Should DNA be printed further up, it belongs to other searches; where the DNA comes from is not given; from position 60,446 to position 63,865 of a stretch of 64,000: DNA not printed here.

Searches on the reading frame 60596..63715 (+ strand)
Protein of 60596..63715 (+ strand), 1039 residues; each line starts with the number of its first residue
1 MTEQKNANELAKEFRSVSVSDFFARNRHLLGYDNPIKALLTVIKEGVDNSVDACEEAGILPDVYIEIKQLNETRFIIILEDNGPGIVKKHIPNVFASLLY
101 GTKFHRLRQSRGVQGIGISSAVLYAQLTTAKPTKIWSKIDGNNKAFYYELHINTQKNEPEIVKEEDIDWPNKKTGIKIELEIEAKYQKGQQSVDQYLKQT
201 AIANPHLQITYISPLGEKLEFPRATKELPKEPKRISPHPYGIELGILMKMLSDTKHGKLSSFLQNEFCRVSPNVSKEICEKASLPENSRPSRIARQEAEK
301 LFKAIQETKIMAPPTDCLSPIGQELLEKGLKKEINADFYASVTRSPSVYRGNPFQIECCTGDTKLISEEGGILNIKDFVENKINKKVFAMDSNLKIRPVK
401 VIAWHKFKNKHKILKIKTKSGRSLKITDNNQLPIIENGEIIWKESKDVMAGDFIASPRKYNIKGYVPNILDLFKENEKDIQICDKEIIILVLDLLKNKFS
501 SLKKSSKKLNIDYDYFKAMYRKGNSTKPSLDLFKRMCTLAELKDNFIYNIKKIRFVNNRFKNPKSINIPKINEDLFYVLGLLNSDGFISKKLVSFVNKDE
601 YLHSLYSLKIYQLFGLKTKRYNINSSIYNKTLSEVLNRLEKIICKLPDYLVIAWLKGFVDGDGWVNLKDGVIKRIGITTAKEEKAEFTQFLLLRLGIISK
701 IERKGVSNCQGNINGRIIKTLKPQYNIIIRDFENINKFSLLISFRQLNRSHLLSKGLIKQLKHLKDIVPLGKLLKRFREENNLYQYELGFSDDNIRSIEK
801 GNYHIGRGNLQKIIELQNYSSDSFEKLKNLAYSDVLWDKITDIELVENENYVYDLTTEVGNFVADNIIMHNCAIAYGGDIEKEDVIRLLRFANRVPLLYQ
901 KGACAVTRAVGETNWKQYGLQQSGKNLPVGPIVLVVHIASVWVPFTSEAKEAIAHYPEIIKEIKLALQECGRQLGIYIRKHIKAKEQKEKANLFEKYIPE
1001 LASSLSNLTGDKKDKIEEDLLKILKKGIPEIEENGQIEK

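Call 82: search_protein_families(library=pfam, proteins=[window:60596-63715:+], max_evalue=0.001)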
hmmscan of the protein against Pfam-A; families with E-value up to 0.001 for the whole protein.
window:60596-63715:+ (1039 aa): 5 families
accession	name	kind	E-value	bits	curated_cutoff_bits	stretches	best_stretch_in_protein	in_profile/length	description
PF09239.17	Topo-VIb_trans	-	1.4e-60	204.1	24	2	858-990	32-159/159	Topoisomerase VI B subunit, transducer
PF14890.11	Intein_splicing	-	1.9e-21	76.9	35.8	1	370-871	6-155/155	Intein splicing domain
PF14528.11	LAGLIDADG_3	-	2.2e-13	50.7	22.5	1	651-714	3-64/82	LAGLIDADG-like domain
PF13589.12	HATPase_c_3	-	3.4e-07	30.8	25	1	41-157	5-110/137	Histidine kinase-, DNA gyrase B-, and HSP90-like ATPase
PF02518.31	HATPase_c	-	3.6e-07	31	26.4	1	37-125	4-82/111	Histidine kinase-, DNA gyrase B-, and HSP90-like ATPase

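Call 87: find_encoding_contigs(protein=window:60596-63715:+, flank=10000, max_places=2)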
Protein window:60596-63715:+ (1039 aa): no gene with exactly this product is on record in the collection.
